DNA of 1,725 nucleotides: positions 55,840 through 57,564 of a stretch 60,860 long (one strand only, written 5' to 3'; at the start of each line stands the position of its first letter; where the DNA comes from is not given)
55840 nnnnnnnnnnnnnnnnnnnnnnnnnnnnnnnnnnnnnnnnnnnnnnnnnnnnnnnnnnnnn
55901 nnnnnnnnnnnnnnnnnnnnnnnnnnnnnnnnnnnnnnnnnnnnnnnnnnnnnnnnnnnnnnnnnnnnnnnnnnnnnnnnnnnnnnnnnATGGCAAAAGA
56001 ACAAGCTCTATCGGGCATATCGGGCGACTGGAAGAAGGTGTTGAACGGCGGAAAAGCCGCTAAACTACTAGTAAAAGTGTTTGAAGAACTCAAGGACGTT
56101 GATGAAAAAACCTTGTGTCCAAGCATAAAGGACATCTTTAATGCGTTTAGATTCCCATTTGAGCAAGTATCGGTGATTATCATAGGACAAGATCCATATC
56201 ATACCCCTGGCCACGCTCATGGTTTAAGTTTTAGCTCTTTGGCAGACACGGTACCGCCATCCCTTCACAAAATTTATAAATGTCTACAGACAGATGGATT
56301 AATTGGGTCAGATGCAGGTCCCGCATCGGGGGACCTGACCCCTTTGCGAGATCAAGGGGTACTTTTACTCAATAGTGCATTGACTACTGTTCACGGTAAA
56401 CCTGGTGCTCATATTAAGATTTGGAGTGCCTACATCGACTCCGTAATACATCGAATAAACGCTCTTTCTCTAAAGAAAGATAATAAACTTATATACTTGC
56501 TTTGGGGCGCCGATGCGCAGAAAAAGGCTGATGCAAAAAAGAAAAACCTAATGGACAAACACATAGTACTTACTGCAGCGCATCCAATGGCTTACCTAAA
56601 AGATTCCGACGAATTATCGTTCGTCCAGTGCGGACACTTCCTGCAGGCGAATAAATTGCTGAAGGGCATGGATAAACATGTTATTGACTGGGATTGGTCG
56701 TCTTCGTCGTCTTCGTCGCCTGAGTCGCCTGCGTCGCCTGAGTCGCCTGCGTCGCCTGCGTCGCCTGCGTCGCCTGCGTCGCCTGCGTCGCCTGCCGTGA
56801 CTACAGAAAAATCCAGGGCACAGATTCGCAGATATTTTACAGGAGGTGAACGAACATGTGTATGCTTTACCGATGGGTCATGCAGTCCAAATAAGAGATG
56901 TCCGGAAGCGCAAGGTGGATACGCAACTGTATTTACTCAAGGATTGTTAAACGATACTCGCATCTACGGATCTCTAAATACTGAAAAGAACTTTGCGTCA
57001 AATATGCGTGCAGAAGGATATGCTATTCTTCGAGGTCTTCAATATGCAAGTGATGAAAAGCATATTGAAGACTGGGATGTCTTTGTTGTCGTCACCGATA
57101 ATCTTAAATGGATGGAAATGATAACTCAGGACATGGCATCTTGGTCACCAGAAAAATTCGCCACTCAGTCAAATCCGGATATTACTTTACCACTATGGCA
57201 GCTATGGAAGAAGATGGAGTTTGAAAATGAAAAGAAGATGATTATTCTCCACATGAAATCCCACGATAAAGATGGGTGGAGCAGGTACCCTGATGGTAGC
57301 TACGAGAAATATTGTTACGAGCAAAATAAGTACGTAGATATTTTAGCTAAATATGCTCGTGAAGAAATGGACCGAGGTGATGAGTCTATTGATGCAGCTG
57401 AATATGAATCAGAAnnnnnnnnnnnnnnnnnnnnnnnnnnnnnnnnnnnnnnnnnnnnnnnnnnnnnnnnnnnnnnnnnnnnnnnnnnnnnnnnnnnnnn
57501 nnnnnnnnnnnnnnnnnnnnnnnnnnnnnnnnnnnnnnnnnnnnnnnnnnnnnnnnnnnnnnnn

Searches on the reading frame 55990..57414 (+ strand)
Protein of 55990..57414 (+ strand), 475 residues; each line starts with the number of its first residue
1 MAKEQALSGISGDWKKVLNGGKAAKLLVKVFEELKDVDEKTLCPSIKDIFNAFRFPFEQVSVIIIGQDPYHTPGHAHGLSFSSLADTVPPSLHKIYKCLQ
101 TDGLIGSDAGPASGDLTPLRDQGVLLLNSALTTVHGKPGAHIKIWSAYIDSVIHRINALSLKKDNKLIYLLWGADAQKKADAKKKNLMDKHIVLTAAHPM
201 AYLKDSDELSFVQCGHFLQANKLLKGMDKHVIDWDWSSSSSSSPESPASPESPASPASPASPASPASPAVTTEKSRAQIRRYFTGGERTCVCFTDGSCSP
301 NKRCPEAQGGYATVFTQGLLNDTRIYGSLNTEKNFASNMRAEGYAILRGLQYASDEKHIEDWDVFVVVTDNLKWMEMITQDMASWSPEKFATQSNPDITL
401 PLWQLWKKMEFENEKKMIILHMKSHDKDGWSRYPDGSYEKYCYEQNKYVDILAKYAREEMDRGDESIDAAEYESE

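Call 14: search_protein_families(library=pfam, proteins=[window:55990-57414:+], max_evalue=0.001)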
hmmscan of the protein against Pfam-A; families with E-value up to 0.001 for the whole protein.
window:55990-57414:+ (475 aa): 2 families
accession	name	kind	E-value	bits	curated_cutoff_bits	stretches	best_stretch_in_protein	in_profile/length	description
PF00075.30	RNase_H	-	1.8e-09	38.3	25.8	1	290-454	4-137/141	RNase H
PF03167.25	UDG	-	4.8e-09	36.9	24.3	1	59-219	7-135/141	Uracil DNA glycosylase superfamily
